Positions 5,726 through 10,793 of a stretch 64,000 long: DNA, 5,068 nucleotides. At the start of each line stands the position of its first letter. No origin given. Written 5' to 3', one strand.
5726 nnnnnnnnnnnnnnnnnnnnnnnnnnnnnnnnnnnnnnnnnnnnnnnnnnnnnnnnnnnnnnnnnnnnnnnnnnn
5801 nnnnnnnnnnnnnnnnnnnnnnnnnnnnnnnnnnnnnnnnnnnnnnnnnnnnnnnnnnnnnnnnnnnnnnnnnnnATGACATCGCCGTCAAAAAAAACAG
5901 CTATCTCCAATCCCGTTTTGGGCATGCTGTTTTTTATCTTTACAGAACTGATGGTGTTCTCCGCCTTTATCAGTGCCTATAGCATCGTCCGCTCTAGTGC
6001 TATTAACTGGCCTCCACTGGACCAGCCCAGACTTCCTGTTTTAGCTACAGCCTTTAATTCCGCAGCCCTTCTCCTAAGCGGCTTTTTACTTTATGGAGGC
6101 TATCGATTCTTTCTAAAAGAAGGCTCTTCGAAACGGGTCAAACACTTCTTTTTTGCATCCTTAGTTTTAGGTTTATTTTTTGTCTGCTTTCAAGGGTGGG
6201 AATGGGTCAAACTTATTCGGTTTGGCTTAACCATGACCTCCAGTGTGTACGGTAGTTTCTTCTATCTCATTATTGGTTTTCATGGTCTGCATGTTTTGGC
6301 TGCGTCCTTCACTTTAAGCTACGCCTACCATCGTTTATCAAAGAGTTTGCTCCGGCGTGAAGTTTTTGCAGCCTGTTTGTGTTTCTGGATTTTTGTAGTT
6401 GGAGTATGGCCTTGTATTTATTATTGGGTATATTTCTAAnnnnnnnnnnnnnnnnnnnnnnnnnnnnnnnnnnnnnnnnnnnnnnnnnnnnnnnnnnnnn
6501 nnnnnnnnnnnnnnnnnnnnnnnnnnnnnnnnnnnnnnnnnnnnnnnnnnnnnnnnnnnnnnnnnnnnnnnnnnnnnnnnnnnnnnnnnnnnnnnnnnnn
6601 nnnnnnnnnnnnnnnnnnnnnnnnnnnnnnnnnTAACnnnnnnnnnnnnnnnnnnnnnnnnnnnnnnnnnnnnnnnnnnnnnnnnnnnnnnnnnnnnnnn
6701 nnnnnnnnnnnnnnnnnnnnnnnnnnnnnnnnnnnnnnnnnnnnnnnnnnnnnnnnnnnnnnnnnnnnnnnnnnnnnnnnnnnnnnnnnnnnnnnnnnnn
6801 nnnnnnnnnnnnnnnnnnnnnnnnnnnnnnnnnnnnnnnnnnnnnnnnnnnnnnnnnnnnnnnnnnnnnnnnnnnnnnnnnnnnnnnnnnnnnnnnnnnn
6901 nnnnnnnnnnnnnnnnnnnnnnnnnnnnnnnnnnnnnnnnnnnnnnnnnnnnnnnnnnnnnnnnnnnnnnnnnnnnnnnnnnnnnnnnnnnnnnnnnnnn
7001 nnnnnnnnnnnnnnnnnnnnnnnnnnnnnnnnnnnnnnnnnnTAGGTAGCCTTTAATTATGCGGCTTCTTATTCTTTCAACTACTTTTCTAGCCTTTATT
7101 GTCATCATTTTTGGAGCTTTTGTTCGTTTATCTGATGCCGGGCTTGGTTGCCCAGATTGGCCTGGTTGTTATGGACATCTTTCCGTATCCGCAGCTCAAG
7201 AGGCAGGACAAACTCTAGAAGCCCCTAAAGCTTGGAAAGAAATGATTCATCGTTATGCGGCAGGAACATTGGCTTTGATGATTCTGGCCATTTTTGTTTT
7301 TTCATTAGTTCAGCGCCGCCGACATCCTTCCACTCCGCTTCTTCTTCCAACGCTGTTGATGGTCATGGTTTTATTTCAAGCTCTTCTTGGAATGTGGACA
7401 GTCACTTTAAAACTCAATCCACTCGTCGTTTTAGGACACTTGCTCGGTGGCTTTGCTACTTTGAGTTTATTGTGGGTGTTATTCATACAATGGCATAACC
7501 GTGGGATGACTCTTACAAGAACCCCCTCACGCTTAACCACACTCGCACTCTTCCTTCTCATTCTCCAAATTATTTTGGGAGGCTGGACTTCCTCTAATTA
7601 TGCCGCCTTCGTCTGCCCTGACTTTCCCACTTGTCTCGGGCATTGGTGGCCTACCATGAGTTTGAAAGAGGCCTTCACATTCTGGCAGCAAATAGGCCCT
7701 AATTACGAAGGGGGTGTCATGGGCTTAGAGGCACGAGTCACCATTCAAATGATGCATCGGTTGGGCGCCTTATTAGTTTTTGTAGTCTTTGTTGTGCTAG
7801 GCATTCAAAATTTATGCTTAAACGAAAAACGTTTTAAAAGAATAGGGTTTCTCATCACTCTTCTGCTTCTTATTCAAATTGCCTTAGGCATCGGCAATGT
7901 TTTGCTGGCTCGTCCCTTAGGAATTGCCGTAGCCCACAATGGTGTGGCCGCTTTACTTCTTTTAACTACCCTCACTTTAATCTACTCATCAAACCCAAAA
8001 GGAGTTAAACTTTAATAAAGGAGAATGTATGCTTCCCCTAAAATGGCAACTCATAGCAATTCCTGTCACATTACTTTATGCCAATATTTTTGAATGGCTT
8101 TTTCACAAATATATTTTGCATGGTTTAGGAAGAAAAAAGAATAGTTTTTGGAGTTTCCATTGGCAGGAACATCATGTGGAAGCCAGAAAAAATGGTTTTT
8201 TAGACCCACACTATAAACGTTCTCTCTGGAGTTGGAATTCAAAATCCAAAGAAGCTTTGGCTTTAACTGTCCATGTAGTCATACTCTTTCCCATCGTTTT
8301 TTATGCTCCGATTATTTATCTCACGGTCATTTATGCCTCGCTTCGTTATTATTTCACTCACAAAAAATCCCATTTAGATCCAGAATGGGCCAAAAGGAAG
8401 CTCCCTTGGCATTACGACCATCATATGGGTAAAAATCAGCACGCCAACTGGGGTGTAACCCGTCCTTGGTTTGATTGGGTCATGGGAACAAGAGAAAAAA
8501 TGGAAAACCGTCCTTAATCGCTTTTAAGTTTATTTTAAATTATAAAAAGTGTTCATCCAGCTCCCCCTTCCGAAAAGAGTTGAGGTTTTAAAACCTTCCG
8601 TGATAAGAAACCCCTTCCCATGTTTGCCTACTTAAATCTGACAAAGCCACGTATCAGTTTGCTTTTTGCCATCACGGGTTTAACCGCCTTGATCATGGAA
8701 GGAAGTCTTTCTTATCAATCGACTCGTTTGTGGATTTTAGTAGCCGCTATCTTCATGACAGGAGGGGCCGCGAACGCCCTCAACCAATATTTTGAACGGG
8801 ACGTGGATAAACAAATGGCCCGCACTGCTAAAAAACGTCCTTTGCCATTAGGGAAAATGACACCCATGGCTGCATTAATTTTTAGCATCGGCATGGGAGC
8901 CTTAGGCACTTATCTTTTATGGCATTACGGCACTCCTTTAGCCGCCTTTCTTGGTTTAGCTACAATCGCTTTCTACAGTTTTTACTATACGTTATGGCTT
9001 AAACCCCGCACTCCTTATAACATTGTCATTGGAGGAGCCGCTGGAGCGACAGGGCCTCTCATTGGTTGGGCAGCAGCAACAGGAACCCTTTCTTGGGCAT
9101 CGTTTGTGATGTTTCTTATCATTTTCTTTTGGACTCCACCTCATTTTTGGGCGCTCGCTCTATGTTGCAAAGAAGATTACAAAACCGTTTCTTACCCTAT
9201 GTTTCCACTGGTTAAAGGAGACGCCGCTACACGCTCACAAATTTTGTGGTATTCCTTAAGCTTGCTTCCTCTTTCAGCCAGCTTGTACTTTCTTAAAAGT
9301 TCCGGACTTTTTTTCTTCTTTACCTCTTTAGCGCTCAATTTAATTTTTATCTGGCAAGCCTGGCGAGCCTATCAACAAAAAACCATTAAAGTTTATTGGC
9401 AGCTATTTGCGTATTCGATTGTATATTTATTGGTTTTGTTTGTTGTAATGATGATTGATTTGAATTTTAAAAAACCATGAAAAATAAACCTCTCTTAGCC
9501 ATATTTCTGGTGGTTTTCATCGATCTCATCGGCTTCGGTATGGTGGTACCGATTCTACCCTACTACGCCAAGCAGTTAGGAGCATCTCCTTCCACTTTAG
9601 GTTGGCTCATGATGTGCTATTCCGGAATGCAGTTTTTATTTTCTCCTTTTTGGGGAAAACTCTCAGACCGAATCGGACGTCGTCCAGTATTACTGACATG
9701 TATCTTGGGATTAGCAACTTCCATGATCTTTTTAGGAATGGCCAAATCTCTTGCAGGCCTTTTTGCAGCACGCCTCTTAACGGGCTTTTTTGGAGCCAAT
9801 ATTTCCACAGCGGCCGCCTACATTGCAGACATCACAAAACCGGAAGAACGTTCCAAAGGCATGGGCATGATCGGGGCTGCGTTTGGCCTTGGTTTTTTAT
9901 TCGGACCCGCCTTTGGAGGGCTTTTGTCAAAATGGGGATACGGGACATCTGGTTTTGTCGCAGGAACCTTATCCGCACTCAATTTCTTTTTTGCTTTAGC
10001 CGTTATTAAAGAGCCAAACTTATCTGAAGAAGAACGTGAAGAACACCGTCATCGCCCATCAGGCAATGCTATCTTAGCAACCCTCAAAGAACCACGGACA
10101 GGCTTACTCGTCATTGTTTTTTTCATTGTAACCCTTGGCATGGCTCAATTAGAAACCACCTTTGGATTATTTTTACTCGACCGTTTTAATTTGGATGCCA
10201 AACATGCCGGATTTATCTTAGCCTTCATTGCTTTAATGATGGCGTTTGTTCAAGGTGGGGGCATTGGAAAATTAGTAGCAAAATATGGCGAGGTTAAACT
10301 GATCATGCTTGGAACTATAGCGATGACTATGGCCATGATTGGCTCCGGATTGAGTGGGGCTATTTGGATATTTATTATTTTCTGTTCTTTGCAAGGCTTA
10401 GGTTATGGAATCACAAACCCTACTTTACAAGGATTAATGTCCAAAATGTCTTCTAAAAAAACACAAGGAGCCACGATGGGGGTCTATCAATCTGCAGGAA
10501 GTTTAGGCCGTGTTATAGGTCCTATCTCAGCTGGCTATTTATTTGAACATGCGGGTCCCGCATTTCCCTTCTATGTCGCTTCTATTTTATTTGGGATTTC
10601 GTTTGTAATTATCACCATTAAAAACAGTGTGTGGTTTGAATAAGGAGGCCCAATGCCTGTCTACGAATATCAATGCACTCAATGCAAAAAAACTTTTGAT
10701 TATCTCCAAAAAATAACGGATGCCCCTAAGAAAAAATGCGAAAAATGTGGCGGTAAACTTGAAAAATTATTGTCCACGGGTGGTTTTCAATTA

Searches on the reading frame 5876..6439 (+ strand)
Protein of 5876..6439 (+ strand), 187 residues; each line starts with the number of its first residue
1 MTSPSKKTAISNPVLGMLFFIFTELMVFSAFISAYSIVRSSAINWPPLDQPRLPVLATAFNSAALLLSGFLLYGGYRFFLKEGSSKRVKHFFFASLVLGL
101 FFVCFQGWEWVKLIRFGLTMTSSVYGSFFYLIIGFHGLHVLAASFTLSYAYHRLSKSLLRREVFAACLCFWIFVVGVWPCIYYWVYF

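Call 92: search_protein_families(library=pfam, proteins=[window:5876-6439:+], max_evalue=0.00001)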
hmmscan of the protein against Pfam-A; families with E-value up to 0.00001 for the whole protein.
window:5876-6439:+ (187 aa): 1 family
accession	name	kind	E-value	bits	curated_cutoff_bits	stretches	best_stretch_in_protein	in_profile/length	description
PF00510.24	COX3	-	2e-15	57.8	23.8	1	15-187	78-255/258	Cytochrome c oxidase subunit III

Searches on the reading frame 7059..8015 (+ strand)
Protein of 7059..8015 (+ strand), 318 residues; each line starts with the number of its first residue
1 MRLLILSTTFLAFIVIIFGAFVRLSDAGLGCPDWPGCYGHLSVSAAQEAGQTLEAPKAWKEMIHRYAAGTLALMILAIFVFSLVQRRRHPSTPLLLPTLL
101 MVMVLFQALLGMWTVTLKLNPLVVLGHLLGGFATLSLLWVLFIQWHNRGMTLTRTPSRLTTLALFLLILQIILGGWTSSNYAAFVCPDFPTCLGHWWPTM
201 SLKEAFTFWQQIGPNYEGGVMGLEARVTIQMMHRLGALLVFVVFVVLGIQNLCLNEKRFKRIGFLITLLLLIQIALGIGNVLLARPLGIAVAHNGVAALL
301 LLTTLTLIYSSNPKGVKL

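Call 92: search_protein_families(library=pfam, proteins=[window:7059-8015:+], max_evalue=0.00001)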
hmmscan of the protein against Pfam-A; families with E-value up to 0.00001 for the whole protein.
window:7059-8015:+ (318 aa): 1 family
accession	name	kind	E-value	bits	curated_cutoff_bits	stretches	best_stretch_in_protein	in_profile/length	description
PF02628.20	COX15-CtaA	-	3.5e-69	233.7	29.9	1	4-304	3-321/322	Cytochrome oxidase assembly protein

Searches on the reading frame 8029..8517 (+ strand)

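Call 92: search_protein_families(library=pfam, proteins=[window:8029-8517:+], max_evalue=0.00001)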
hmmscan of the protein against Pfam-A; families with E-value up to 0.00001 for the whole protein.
window:8029-8517:+ (162 aa): 1 family
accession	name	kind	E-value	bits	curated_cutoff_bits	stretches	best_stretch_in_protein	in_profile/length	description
PF04116.19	FA_hydroxylase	-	3.4e-08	34.4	31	1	13-154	3-132/132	Fatty acid hydroxylase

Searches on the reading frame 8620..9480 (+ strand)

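Call 92: search_protein_families(library=pfam, proteins=[window:8620-9480:+], max_evalue=0.00001)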
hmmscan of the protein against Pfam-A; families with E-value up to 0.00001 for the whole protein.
window:8620-9480:+ (286 aa): 1 family
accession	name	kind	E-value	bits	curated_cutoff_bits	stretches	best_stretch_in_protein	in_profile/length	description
PF01040.23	UbiA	-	1.6e-56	191.8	34.2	1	16-263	4-244/250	UbiA prenyltransferase family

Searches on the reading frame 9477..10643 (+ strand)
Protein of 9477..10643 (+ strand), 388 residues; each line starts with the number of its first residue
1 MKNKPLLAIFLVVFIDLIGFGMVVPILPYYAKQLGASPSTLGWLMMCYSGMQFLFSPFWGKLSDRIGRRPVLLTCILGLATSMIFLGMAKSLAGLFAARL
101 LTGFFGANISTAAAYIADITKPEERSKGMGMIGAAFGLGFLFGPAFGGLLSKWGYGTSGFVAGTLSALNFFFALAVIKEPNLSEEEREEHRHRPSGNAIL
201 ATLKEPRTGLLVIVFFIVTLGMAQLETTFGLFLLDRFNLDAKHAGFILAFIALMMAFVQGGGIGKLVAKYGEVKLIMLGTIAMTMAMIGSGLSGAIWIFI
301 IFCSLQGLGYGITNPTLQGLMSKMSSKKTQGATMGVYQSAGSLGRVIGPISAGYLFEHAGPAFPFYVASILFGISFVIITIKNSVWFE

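Call 92: search_protein_families(library=pfam, proteins=[window:9477-10643:+], max_evalue=0.00001)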
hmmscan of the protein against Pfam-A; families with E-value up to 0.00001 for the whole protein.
window:9477-10643:+ (388 aa): 5 families
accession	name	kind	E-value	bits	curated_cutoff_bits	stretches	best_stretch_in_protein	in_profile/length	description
PF07690.21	MFS_1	-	1.7e-68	231.5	33.4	2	9-289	1-284/347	Major Facilitator Superfamily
PF12832.13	MFS_1_like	-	8.2e-23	81.5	25.2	2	184-366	192-372/373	MFS_1 like family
PF00083.30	Sugar_tr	-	8.9e-14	51.6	22.3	2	36-160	43-170/452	Sugar (and other) transporter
PF13347.12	MFS_2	-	1.1e-13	51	27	1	1-119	221-342/427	MFS/sugar transport protein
PF05977.19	MFS_3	-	1.1e-06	27.9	27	0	53-369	59-380/524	Transmembrane secretion effector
